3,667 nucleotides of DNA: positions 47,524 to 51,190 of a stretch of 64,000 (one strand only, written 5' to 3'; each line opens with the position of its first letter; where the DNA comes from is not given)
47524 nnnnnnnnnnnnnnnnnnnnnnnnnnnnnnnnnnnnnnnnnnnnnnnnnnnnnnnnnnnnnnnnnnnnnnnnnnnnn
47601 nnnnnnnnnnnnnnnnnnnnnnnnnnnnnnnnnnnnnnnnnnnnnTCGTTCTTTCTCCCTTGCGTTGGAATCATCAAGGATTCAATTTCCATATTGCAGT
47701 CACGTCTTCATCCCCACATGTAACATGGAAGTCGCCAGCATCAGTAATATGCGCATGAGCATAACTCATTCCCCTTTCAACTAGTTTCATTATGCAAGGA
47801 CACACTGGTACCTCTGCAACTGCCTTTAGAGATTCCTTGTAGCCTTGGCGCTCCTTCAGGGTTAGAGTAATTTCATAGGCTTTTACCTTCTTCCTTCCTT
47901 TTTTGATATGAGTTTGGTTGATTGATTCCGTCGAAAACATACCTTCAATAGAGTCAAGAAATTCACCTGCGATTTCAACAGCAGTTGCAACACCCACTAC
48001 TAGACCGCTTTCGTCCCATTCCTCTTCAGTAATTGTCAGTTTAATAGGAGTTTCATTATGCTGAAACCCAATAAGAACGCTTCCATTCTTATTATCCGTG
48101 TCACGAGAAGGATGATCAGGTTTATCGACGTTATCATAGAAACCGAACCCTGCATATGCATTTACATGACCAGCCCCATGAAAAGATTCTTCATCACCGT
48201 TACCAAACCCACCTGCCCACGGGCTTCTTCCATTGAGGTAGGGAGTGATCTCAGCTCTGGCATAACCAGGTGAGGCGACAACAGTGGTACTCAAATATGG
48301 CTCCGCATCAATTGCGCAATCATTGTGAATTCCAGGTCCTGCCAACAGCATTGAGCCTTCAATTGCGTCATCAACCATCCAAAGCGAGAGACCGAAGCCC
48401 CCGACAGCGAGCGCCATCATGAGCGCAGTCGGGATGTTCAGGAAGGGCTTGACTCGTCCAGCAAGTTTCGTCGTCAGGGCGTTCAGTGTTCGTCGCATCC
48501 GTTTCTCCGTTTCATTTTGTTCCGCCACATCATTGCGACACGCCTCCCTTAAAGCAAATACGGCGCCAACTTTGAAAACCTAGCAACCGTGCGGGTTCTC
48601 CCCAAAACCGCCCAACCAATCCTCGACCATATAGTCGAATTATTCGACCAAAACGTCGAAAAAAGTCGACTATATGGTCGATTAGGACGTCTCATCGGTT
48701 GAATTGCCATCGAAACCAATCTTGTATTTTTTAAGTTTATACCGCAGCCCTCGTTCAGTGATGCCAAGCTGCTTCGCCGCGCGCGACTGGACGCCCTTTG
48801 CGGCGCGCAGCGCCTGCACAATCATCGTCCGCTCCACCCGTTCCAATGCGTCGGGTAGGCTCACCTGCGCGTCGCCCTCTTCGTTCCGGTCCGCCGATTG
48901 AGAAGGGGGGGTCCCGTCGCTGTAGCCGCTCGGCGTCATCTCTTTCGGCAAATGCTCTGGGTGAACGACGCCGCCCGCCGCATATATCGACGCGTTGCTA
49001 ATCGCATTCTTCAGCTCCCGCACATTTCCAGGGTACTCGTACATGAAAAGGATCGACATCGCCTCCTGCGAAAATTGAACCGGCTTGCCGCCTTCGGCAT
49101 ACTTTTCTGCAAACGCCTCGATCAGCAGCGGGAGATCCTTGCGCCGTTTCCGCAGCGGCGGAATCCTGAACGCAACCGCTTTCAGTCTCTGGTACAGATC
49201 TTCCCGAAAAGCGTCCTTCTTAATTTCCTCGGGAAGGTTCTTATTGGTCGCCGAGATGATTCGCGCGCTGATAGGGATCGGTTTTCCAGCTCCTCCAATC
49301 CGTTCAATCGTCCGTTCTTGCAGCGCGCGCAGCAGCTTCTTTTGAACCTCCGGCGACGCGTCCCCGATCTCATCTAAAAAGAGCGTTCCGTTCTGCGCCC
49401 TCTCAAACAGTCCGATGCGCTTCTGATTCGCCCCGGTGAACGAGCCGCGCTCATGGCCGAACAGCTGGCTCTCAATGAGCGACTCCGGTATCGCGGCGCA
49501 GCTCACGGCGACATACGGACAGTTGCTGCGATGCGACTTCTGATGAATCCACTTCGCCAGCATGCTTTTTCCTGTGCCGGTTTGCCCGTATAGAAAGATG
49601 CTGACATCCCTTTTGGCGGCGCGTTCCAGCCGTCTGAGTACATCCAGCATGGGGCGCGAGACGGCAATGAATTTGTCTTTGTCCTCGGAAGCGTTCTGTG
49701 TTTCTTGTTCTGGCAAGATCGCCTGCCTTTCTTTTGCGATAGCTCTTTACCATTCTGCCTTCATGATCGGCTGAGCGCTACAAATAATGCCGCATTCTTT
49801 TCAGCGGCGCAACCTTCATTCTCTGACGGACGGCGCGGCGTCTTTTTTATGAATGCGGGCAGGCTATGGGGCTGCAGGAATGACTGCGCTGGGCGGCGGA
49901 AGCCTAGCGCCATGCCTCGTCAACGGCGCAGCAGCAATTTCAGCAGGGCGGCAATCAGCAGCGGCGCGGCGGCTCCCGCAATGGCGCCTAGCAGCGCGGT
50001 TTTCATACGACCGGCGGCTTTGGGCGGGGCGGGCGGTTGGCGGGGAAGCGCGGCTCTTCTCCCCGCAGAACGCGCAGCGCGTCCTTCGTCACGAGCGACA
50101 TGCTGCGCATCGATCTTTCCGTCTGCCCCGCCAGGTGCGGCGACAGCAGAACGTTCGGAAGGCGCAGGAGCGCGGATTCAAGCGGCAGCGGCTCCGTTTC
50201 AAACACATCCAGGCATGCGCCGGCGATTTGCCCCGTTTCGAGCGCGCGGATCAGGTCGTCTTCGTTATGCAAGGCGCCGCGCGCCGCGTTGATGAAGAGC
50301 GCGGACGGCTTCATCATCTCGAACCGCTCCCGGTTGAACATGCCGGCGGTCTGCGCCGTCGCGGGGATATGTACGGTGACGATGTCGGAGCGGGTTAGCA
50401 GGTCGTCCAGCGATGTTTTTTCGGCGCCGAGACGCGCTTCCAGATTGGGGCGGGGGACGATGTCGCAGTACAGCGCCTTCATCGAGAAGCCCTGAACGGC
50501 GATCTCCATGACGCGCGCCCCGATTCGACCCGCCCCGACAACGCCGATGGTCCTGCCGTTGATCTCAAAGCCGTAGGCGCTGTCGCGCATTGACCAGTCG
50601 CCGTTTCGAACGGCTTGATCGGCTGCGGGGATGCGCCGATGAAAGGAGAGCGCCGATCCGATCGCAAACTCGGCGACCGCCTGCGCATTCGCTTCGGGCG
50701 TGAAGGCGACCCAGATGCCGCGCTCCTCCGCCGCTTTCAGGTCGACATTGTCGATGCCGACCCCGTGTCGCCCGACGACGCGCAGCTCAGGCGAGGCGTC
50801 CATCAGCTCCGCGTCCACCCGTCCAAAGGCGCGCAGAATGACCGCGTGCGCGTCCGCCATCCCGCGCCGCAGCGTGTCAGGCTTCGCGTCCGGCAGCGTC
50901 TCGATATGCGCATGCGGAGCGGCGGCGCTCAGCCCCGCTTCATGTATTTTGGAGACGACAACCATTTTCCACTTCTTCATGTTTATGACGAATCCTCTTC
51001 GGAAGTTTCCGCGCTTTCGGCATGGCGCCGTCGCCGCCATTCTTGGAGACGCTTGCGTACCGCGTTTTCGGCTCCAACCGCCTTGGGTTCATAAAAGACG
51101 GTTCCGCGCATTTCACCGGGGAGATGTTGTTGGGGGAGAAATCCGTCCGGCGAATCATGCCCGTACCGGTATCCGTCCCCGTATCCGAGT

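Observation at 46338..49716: Sensor-less sigma-54 activator, three phased TCGAC-N6-GTCGA dyads and a GG-N10-GC promoter driving two AT-rich orphan membrane-anchored proteins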

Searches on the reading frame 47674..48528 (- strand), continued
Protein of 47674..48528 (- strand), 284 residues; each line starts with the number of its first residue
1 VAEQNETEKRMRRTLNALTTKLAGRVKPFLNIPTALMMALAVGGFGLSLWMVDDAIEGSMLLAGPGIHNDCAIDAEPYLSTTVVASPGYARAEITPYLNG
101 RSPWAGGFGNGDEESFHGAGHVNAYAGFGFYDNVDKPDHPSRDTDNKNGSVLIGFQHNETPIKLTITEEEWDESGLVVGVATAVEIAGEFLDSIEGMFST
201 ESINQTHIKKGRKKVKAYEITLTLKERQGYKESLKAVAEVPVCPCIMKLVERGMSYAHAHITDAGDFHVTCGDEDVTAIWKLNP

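Call 72: search_protein_families(library=pfam, alignment_id=A1, max_evalue=0.05)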
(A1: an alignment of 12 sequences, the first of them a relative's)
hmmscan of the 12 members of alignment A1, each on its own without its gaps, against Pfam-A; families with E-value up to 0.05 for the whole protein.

A. member 1, P0001 (274 aa): 0 families

B. families by the number of members that match (of 12 scanned): 6 families
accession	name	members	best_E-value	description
PF02190.22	LON_substr_bdg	1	0.0018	ATP-dependent protease La (LON) substrate-binding domain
PF20669.3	Exo70_N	1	0.0024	Exocyst complex component Exo70 N-terminal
PF04546.19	Sigma70_ner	1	0.0027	Sigma-70, non-essential region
PF02609.21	Exonuc_VII_S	1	0.0094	Exonuclease VII small subunit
PF12709.12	Fungal_TACC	1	0.013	Fungal Transforming acidic coiled-coil (TACC) proteins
PF21773.2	ODAD1_CC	1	0.017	ODAD1 central coiled coil region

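Call 77: search_protein_families(library=pfam, proteins=[L018:158-766:+], max_evalue=0.01)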
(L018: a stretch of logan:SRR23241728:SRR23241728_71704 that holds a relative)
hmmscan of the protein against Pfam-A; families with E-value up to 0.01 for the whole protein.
L018:158-766:+ (202 aa): 9 families
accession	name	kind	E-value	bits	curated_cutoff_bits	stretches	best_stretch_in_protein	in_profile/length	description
PF04542.20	Sigma70_r2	-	4.5e-10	39.6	24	1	26-83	13-69/71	Sigma-70 region 2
PF08281.18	Sigma70_r4_2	-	3.3e-09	36.7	25.7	1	125-166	11-53/54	Sigma-70, region 4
PF13384.12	HTH_23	-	0.0001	22.4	24.6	1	138-162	15-40/50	Homeodomain-like domain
PF04545.22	Sigma70_r4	-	0.00016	21.5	24.1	1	125-168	5-49/50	Sigma-70, region 4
PF00196.25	GerE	-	0.0002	21.4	23.5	1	138-167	16-45/57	Bacterial regulatory proteins, luxR family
PF13936.12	HTH_38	-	0.00062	19.9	27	0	138-156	19-37/44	Helix-turn-helix domain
PF13551.12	HTH_29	-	0.0015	19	28.1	0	139-163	11-36/64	Winged helix-turn helix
PF07638.17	Sigma70_ECF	-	0.0039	17.6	21.1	1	19-157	28-169/185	ECF sigma factor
PF13518.12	HTH_28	-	0.0078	16.7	25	0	138-162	11-35/52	Helix-turn-helix domain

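Call 78: search_protein_families(library=ncbifam, proteins=[L018:158-766:+], max_evalue=0.01)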
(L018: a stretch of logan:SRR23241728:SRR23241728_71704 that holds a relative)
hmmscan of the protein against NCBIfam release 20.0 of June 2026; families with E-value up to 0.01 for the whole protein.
L018:158-766:+ (202 aa): 73 families (the best 25 are shown)
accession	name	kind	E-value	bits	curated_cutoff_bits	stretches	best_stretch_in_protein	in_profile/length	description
TIGR02937.1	sigma70-ECF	superfamily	2.1e-18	66.5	42.9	1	21-169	14-163/165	sigma-70 family RNA polymerase sigma factor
TIGR02950.1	SigM_subfam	subfamily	2.3e-14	53.5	147.95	1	33-171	21-158/159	RNA polymerase sigma factor, SigM family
TIGR02983.1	SigE-fam_strep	subfamily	3.9e-13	49.6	141.55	1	36-173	30-160/162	SigE family RNA polymerase sigma factor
NF009167.0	PRK12514.1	equivalog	4.2e-13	49.6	265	1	36-170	44-177/180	RNA polymerase sigma factor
NF007227.0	PRK09645.1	subfamily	6.3e-12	45.7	202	1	37-176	38-175/177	sigma-70 family RNA polymerase sigma factor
TIGR02952.1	Sig70_famx2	equivalog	6.4e-12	45.7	206.45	1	37-170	36-169/170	ECF subfamily RNA polymerase sigma factor, BldN family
NF007216.0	PRK09638.1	equivalog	1.1e-11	44.8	194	1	39-174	45-177/180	RNA polymerase sigma factor SigY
TIGR02985.1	Sig70_bacteroi1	subfamily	1.8e-11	44.6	126.4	1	35-168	24-159/162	RNA polymerase sigma-70 factor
NF058625.1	sigma_PG0214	equivalog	7.7e-11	42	130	1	35-165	27-155/170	GFO_1088 family ECF-type sigma factor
TIGR02989.1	Sig-70_gvs1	subfamily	1.1e-10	41.7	124.55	1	36-162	25-149/158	RNA polymerase sigma-70 factor, Rhodopirellula/Verrucomicrobium family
NF007229.0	PRK09647.1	equivalog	2.4e-10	40.1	265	1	35-174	67-205/220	RNA polymerase sigma factor SigE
NF009165.0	PRK12512.1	equivalog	3.8e-10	39.7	198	1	12-173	26-181/184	RNA polymerase sigma factor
NF009179.0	PRK12527.1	equivalog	7.1e-10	39.2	162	1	36-158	19-140/159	RNA polymerase sigma factor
NF007232.0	PRK09651.1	subfamily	5.6e-09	36.3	185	1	31-164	29-161/173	RNA polymerase sigma factor FecI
NF009172.0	PRK12519.1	subfamily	1.2e-08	34.8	222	1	36-173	53-191/194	RNA polymerase sigma factor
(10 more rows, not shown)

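Call 82: search_solved_structures(query=A1, max_evalue=1)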
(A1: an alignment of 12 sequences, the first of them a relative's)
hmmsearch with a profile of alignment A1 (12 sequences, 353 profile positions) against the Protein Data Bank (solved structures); distinct sequences matched with E-value up to 1: 0.

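Call 85: find_related_loci(query=L018:158-766:+, collection=genome_contigs, flank=5000)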
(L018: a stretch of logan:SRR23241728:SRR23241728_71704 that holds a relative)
Query L018:158-766:+ (202 aa) in genome_contigs; peptide patterns used: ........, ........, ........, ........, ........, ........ (x = any residue, [..] = any of these).
275 stretches matched a pattern; 2 encode a relative of the query (tblastn E <= 1e-3); 2 distinct loci.
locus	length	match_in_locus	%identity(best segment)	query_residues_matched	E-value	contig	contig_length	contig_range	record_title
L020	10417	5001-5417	34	36-174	6e-13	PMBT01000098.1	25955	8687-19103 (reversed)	MAG: Opitutia bacterium isolate fen_1438 73.20120700_E3M.30_contig_198701, whole genome shotgun sequence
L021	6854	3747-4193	33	27-174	2e-12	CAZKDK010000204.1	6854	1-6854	MAG TPA_asm: uncultured Opitutaceae bacterium isolate binchicken_co50_396 genome assembly, contig: NODE_15374_length_685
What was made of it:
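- Tried and rejected: The L018-type sigma factor was not found there by the exact-pattern method, so whether both regulators coexist in one genome stays open (call 85).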

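Call 99: find_encoding_contigs(protein=P0004, flank=5000, max_places=2)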
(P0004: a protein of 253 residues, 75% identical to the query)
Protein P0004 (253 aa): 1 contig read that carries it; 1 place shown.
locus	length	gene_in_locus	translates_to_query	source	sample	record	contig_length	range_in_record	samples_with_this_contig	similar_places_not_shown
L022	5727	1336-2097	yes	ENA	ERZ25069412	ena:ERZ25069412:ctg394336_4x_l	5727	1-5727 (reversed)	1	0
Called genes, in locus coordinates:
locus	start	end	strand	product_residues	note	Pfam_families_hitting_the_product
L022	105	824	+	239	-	PF00158:Sigma54_activat, PF01078:Mg_chelatase (faint), PF14532:Sigma54_activ_2, PF07724:AAA_2 (weak), PF00004:AAA, PF07728:AAA_5, PF25601:AAA_lid_14 (faint)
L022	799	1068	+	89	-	PF02954:HTH_8 (weak)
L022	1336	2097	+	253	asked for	-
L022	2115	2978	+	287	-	-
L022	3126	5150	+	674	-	PF02516:STT3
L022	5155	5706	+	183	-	PF01066:CDP-OH_P_transf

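Call 100: find_encoding_contigs(protein=P0010, flank=5000, max_places=2)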
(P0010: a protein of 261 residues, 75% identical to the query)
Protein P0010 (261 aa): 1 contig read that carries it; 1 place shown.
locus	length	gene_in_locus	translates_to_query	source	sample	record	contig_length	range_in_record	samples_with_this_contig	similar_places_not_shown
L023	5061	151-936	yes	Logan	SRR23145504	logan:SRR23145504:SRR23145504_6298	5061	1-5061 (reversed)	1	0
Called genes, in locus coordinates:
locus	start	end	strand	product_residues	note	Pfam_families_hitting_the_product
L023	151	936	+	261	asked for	-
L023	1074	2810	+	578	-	-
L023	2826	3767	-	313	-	PF07676:PD40 (faint)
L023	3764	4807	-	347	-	PF24827:AstE_AspA_cat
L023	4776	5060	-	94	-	?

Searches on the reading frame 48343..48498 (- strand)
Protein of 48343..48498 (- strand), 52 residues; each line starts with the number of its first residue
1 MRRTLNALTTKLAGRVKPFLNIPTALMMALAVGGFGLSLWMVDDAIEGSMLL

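Call 24: find_related_loci(query=A2, collection=genome_contigs, flank=6000)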
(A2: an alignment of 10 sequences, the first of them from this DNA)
Query A2 (52 aa) in genome_contigs; peptide patterns used: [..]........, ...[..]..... (x = any residue, [..] = any of these).
33 stretches matched a pattern; 3 encode a relative of the query (tblastn E <= 1e-3); 3 distinct loci.
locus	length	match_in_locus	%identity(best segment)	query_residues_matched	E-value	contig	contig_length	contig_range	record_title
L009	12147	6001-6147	84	1-49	1e-25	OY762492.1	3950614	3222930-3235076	MAG: Candidatus Poribacteria bacterium isolate 99769213-57d3-4dda-a27c-563ac69bc0fb genome assembly, chromosome: 1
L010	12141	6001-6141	87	1-47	1e-25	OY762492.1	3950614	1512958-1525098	MAG: Candidatus Poribacteria bacterium isolate 99769213-57d3-4dda-a27c-563ac69bc0fb genome assembly, chromosome: 1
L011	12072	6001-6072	83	1-24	4e-11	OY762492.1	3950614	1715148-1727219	MAG: Candidatus Poribacteria bacterium isolate 99769213-57d3-4dda-a27c-563ac69bc0fb genome assembly, chromosome: 1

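Call 89: find_related_loci(query=A2, collection=metagenome_contigs, flank=6000)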
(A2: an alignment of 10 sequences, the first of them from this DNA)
Query A2 (52 aa) in metagenome_contigs; peptide patterns used: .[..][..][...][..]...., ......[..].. (x = any residue, [..] = any of these).
104 stretches matched a pattern, but none encodes a relative of the query by tblastn (E <= 1e-3).

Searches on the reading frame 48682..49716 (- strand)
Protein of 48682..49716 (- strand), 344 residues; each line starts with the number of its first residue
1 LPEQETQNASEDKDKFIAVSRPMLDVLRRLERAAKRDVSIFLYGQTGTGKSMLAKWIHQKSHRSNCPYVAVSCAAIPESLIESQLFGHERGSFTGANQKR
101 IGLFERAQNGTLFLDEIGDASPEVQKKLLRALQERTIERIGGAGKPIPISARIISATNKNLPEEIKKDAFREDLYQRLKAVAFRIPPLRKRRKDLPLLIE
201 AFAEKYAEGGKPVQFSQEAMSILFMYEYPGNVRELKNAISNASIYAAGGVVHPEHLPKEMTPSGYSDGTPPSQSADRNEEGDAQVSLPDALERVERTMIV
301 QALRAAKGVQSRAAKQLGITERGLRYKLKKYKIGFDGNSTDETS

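Call 4: search_protein_families(library=pfam, proteins=[window:48682-49716:-], max_evalue=0.1)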
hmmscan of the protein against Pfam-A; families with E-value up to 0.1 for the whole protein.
window:48682-49716:- (344 aa): 27 families (the best 25 are shown)
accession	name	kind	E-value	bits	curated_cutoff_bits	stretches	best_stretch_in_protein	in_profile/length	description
PF00158.32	Sigma54_activat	-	5.6e-63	212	20.2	1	18-182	3-166/168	Sigma-54 interaction domain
PF14532.12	Sigma54_activ_2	-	3.3e-22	79.6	25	1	18-188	2-138/138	Sigma-54 interaction domain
PF25601.1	AAA_lid_14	-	5.1e-22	77.9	27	1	189-264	1-78/87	AAA+ ATPase lid domain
PF02954.25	HTH_8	-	2.8e-15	56.2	22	1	291-331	2-42/42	Bacterial regulatory protein, Fis family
PF07728.20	AAA_5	-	6.6e-09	36.3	22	1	40-142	2-100/139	AAA domain (dynein-related subfamily)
PF00004.35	AAA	-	5.3e-08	33.8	21.2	1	40-174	1-122/131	ATPase family associated with various cellular activities (AAA)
PF01078.27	Mg_chelatase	-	1.1e-06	28.7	20.3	1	95-138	93-136/207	Magnesium chelatase, subunit ChlI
PF07724.20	AAA_2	-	6.5e-06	26.7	27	1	38-139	4-106/166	AAA domain (Cdc48 subfamily)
PF13401.12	AAA_22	-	9.4e-05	23.2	27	1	39-74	7-42/130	AAA domain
PF13191.12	AAA_16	-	0.00015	22.8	32.6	1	27-134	13-122/167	AAA ATPase domain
PF20030.5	bpMoxR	-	0.0002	21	27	1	39-172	33-158/205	MoxR domain in the MoxR-vWA-beta-propeller ternary systems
PF05729.18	NACHT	-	0.00057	20.2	26.7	1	40-70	3-33/167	NACHT domain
PF18024.7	HTH_50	-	0.00063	19.8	27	1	285-333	2-49/50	Helix-turn-helix domain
PF00493.29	MCM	-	0.0016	18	23.3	1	34-158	54-172/224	MCM P-loop domain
PF19263.5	DUF5906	-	0.0018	19.4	27.6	1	42-168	1-110/114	Family of unknown function (DUF5906)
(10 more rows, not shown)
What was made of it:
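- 48682..49716 (-): Sensor-less sigma-54 enhancer-binding protein (344 aa): about 17 aa, then AAA+ core, lid and Fis-type HTH. Pfam Sigma54_activat 18-182 (E 5.6e-63), AAA_lid_14 and HTH_8 (call 4).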

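Call 5: search_protein_families(library=ncbifam, proteins=[window:48682-49716:-], max_evalue=0.1)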
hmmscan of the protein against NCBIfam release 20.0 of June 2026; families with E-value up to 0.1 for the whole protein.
window:48682-49716:- (344 aa): 47 families (the best 25 are shown)
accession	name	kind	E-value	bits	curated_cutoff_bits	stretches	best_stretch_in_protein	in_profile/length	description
TIGR01817.1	nifA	equivalog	1.3e-93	314.6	528.85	1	5-333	187-529/534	nif-specific transcriptional activator NifA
NF041552.1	TF_PrdR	equivalog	1.5e-91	307.5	795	1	7-332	260-577/577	sigma-54 dependent transcriptional regulator PrdR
NF008469.0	PRK11361.1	equivalog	9.4e-91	304.8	714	1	13-333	142-456/461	acetoacetate metabolism transcriptional regulator AtoC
NF050807.1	TransRegFlbDCaul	equivalog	8.4e-90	301.8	750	1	9-332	113-439/454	sigma-54-dependent transcriptional regulator FlbD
TIGR02915.1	PEP_resp_reg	equivalog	3.7e-87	293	502.6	1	11-333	136-444/445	PEP-CTERM-box response regulator transcription factor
NF038308.1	RNA_repair_RtcR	equivalog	4.1e-87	293.2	650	1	4-336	170-521/530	RNA repair transcriptional activator RtcR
NF003451.0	PRK05022.1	equivalog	7.5e-86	288.9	476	1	4-328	180-505/512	nitric oxide reductase transcriptional regulator NorR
TIGR01818.1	ntrC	equivalog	3.2e-84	283.4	558.6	1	6-330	126-462/463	nitrogen regulation protein NR(I)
NF049963.1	RespRegFlgRCampy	domain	4.7e-77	259.7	750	1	6-256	126-377/429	fla regulon two-component system response regulator FlgR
TIGR02974.1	phageshock_pspF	equivalog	1.8e-75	254.2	443.55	1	20-331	5-336/336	phage shock protein operon transcriptional activator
NF007689.0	PRK10365.1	equivalog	2.6e-74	250.6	760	1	4-329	129-440/441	sigma-54-dependent response regulator transcription factor ZraR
NF041906.1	V4R_TF_MobR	exception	1.6e-71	241.4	999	1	22-331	240-544/544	phenol degradation transcriptional regulator MobR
NF008176.1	PRK10923.1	equivalog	6.1e-70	236.1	620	1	7-331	131-466/469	nitrogen regulation protein NR(I)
NF011695.0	PRK15115.1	equivalog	2.6e-69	234.1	763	1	12-251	133-373/445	two-component system response regulator GlrR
NF041946.1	LuxO_transreg_Vib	equivalog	1.6e-68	231.6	800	1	5-331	124-460/463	quorum-sensing sigma-54 dependent transcriptional regulator LuxO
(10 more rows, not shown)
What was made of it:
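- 48682..49716 (-): All NCBIfam equivalogs score below their cut-offs (call 5).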

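Call 41: search_protein_families(library=padloc, proteins=[window:48682-49716:-], max_evalue=0.1)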
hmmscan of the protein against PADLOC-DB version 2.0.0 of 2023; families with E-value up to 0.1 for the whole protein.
window:48682-49716:- (344 aa): 11 families
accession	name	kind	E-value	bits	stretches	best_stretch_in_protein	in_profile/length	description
PDLC01995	RtcR_PspF2--CARF_AAA_HTH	-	4.4e-104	347.3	1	5-333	158-480/481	-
PDLC01994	RtcR_PspF1--CARF_AAA_HTH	-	1.3e-51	174.2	1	17-330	161-467/468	-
PDLC01993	RtcR--CARF_AAA_HTH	-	2.3e-48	162.9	1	25-317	191-490/523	-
PDLC02196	IetA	-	0.00011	19.8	1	34-117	119-189/374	-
PDLC04606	PDC-M37B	-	0.0003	18.1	1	38-241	175-377/390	-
PDLC02195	IetA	-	0.0014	16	1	36-61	136-161/395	-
PDLC04605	PDC-M37B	-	0.0018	15.4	1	35-242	302-506/518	-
PDLC02210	QatA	-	0.012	12.1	1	9-71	7-66/593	-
PDLC04890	PDC-S06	-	0.021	11.4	1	41-67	28-54/732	-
PDLC04886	PDC-S06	-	0.048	10.4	1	40-63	28-51/727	-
PDLC03838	DolB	-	0.06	10.6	0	27-62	156-191/375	-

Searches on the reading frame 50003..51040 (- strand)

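Call 4: search_protein_families(library=pfam, proteins=[window:50003-51040:-], max_evalue=0.1)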
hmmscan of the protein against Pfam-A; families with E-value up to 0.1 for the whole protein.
window:50003-51040:- (345 aa): 2 families
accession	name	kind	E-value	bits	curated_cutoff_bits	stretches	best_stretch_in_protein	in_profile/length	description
PF02826.25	2-Hacid_dh_C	-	4.8e-59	199.2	25.1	1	128-304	2-178/178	D-isomer specific 2-hydroxyacid dehydrogenase, NAD binding domain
PF00389.36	2-Hacid_dh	-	5.2e-24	84.9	24.6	1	28-333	3-132/134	D-isomer specific 2-hydroxyacid dehydrogenase, catalytic domain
